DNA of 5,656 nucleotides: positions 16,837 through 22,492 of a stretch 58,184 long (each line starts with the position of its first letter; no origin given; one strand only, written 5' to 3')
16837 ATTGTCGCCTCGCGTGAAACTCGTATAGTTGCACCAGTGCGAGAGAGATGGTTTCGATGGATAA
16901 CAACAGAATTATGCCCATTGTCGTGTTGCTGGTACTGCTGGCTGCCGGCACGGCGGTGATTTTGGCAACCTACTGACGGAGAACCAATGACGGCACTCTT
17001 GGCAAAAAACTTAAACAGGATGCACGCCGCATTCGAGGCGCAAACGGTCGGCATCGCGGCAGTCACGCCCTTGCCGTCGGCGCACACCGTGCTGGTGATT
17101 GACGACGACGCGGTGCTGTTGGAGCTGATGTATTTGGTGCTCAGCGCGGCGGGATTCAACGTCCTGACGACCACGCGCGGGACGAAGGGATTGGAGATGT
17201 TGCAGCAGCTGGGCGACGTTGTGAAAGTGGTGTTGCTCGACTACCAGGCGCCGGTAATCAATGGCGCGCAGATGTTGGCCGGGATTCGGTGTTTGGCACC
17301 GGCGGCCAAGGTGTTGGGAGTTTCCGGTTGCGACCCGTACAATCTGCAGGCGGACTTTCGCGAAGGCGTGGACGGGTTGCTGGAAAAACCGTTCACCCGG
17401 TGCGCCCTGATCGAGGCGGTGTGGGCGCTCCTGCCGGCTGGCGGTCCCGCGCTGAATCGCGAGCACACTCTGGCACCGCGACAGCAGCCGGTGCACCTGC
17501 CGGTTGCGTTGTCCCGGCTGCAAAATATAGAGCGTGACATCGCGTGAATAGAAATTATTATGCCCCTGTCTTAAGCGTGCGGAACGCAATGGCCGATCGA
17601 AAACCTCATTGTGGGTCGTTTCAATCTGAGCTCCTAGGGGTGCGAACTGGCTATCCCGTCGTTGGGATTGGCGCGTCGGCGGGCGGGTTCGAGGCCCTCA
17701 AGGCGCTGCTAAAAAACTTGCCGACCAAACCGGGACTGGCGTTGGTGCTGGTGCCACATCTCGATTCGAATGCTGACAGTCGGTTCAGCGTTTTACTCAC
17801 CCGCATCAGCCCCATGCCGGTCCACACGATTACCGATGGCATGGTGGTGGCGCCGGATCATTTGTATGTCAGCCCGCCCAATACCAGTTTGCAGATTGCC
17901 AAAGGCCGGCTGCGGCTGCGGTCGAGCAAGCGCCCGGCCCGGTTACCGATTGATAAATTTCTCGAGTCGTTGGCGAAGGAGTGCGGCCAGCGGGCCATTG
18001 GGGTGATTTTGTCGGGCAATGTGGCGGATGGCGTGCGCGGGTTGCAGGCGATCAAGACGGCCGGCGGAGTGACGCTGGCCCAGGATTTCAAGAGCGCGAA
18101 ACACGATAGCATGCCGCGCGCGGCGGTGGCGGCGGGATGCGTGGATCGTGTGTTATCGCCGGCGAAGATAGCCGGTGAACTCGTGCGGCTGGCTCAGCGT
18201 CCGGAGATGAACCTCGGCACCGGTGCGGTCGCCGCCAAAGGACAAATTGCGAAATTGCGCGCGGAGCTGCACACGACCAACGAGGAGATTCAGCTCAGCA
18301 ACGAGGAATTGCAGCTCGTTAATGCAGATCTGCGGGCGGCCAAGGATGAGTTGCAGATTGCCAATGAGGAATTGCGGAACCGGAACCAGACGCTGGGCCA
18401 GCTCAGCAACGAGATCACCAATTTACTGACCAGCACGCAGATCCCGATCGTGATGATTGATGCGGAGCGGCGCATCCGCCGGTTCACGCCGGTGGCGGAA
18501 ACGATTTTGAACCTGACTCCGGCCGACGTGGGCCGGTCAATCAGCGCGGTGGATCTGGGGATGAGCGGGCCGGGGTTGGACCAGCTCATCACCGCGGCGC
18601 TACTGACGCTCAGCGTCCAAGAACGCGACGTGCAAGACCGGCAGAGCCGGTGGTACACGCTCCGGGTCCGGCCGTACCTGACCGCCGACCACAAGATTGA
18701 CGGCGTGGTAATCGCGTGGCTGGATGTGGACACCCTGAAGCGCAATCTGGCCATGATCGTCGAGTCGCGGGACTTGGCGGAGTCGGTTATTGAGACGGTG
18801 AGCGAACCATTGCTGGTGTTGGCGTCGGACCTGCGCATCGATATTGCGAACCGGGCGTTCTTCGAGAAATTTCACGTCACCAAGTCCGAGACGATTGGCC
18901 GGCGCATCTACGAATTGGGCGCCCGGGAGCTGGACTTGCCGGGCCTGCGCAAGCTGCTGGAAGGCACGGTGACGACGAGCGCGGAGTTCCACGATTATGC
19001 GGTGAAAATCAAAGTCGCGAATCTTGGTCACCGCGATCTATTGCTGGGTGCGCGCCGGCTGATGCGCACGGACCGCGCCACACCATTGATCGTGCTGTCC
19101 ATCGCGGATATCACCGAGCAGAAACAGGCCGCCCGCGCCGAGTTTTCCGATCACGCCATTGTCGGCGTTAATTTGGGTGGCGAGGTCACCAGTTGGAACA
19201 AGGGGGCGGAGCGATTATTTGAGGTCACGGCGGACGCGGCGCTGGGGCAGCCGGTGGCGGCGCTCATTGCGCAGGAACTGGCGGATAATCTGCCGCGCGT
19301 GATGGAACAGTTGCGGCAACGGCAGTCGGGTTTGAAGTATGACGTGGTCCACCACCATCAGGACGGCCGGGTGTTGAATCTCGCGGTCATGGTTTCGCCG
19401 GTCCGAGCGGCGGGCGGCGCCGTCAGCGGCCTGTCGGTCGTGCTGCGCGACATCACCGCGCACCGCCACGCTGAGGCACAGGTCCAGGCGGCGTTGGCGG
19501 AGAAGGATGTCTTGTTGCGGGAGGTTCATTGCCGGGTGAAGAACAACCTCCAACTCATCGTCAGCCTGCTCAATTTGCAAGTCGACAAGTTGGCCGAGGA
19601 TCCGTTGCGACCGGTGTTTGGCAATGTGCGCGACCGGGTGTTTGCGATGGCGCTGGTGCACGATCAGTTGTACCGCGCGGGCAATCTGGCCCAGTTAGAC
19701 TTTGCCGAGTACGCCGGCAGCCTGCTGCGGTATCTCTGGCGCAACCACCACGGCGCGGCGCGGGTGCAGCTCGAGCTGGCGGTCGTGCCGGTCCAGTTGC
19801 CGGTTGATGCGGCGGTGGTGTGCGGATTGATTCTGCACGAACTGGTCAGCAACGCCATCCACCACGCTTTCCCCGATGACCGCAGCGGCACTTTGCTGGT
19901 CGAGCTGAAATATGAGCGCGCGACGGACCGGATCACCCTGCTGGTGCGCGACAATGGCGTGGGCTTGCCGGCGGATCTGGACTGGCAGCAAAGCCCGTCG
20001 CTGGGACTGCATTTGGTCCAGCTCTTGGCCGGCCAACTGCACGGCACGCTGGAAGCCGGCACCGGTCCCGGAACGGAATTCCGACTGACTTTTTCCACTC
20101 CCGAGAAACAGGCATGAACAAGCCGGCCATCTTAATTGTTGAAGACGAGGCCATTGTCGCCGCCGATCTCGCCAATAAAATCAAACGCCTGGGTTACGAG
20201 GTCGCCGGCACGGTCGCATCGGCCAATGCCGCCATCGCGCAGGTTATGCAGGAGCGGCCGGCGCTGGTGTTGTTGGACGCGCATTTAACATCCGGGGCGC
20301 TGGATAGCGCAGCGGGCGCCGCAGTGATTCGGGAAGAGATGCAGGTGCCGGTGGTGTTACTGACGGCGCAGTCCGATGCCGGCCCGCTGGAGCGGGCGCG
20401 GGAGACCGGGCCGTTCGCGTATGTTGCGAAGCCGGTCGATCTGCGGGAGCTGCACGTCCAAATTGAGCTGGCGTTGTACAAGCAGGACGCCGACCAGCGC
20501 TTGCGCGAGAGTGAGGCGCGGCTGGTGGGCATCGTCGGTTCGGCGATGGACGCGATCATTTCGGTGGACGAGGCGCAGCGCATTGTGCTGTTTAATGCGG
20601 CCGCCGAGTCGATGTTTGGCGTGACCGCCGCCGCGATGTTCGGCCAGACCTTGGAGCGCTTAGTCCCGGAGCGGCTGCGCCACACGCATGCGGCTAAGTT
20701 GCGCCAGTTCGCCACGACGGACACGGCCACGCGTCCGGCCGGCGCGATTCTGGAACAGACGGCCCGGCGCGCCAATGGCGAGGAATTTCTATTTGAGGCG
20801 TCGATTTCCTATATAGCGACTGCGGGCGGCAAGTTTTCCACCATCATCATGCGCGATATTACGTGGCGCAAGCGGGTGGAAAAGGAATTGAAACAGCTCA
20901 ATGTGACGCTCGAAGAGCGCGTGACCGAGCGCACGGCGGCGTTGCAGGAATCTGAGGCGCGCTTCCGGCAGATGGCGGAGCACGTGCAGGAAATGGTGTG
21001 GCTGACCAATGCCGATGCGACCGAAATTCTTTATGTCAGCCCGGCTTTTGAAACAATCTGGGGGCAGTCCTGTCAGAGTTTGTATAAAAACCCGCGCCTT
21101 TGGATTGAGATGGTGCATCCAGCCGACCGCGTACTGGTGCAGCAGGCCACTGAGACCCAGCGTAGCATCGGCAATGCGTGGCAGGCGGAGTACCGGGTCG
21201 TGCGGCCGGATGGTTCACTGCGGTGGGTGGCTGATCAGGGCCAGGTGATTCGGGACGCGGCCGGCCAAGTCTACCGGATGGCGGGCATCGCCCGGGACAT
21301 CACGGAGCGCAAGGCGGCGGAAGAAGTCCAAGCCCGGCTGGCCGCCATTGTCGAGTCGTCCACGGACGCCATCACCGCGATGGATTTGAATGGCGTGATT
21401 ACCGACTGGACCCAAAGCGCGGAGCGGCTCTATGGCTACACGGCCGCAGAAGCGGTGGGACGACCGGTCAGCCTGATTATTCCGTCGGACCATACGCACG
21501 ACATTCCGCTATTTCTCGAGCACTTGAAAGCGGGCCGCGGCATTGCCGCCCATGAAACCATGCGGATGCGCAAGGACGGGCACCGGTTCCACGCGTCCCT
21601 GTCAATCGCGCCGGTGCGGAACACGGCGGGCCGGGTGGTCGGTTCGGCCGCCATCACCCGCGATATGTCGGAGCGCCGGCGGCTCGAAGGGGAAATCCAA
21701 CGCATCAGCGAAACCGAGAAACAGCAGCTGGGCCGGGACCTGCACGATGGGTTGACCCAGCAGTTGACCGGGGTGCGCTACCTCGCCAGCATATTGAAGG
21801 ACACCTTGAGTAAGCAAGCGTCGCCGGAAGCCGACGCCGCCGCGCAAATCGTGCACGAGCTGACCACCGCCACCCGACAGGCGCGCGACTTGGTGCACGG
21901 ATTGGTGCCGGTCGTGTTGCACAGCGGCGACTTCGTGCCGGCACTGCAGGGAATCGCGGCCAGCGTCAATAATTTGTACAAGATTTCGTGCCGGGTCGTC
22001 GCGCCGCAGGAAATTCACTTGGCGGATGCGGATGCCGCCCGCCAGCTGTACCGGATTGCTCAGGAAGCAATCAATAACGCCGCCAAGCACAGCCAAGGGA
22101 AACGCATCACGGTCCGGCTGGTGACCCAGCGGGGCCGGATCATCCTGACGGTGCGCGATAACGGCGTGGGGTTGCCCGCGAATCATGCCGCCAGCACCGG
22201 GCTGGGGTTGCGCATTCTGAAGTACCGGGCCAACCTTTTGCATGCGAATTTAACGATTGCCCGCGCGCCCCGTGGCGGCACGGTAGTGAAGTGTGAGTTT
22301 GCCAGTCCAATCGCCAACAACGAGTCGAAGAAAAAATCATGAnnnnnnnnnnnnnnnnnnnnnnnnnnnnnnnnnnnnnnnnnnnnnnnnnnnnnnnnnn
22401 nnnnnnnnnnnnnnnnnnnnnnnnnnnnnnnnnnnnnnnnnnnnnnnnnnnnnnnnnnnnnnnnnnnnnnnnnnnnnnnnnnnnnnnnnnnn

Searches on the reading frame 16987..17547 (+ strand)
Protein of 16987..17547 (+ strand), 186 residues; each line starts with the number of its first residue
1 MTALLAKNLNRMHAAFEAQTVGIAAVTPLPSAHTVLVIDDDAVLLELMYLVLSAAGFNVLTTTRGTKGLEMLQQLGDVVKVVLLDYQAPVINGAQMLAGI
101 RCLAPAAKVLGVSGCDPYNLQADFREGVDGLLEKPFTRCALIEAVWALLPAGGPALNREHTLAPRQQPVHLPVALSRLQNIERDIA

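Call 28: search_protein_families(library=pfam, proteins=[window:16987-17547:+], max_evalue=0.01)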
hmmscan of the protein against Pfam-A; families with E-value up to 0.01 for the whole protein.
window:16987-17547:+ (186 aa): 1 family
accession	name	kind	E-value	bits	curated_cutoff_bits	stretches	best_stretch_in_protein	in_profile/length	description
PF00072.30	Response_reg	-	8e-14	52.2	30.2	1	35-145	1-110/111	Response regulator receiver domain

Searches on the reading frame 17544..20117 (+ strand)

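Call 28: search_protein_families(library=pfam, proteins=[window:17544-20117:+], max_evalue=0.01)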
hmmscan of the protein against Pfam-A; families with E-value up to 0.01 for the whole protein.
window:17544-20117:+ (857 aa): 11 families
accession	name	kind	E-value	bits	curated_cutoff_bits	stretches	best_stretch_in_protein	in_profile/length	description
PF01339.22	CheB_methylest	-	8.8e-53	179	24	1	40-213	1-174/174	CheB methylesterase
PF13596.12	PAS_10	-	5e-30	104.7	22.1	2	292-395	2-105/106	PAS domain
PF07568.18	HisKA_2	-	3.7e-21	75.4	22.3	1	660-733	1-74/76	Histidine kinase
PF00989.32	PAS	-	4.1e-21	75.5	22.6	1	536-637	11-113/113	PAS fold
PF08448.16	PAS_4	-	1.1e-19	71.1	23.1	3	540-641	9-109/110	PAS fold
PF13426.13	PAS_9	-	6.4e-14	52.5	27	1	537-639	2-103/103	PAS domain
PF02518.31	HATPase_c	-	8.2e-10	39.5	26.4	1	762-851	8-108/111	Histidine kinase-, DNA gyrase B-, and HSP90-like ATPase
PF13581.12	HATPase_c_2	-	2.8e-07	31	27.4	1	750-848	22-125/127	Histidine kinase-like ATPase domain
PF13188.13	PAS_8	-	8.6e-07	29.1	21.8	0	542-584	17-55/65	PAS domain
PF12860.13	PAS_7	-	0.00028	21.5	27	0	540-644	9-114/115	PAS fold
PF07536.20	HWE_HK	-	0.00071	20.7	22.8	1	660-713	1-52/83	HWE histidine kinase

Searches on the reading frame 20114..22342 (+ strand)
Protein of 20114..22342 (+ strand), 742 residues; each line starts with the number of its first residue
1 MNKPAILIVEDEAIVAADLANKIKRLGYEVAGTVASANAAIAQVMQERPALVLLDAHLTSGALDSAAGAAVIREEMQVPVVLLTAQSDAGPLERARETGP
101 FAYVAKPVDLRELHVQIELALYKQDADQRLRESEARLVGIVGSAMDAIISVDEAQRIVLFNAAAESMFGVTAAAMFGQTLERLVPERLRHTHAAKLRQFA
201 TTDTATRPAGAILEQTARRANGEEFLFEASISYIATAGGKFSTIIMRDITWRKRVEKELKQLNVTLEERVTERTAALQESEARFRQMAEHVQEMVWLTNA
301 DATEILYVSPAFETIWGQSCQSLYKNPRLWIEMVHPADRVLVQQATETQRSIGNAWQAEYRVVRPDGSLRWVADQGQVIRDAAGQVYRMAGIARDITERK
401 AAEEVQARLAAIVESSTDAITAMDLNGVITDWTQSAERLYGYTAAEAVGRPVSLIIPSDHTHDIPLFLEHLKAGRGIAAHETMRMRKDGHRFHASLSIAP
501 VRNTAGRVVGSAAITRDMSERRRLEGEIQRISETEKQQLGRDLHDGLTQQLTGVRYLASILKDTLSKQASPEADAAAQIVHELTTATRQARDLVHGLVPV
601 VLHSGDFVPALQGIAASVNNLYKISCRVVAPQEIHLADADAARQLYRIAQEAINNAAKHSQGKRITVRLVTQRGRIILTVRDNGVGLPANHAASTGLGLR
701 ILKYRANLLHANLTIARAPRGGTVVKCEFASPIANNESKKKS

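Call 28: search_protein_families(library=pfam, proteins=[window:20114-22342:+], max_evalue=0.01)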
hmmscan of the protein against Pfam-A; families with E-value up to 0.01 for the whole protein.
window:20114-22342:+ (742 aa): 12 families
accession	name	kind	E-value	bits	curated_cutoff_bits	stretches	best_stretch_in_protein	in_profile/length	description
PF00989.32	PAS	-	2e-38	131.3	22.6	3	408-518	2-113/113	PAS fold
PF13426.13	PAS_9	-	7.2e-35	119.8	27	3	419-520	3-103/103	PAS domain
PF08447.18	PAS_3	-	2.4e-32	111.5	25.6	2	305-393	1-89/89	PAS fold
PF08448.16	PAS_4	-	2e-27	96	23.1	2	413-523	1-110/110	PAS fold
PF13188.13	PAS_8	-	2.1e-21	75.4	21.8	3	282-322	1-38/65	PAS domain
PF00072.30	Response_reg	-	1.9e-14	54.2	30.2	1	6-117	1-110/111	Response regulator receiver domain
PF02518.31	HATPase_c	-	1e-13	52.1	26.4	1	642-729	3-107/111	Histidine kinase-, DNA gyrase B-, and HSP90-like ATPase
PF07730.19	HisKA_3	-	1.4e-09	38.8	24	1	535-601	1-67/68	Histidine kinase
PF13596.12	PAS_10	-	6.6e-09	36.8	22.1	1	412-518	4-105/106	PAS domain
PF24820.1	Diguanyl_cycl_sensor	-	4.9e-06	26.9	28.1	1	144-248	5-109/109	Diguanylate cyclase-like sensor domain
PF13581.12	HATPase_c_2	-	7.6e-05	23.2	27.4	1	629-702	16-105/127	Histidine kinase-like ATPase domain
PF08670.17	MEKHLA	-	0.00062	20.1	23.7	0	143-220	35-114/143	MEKHLA domain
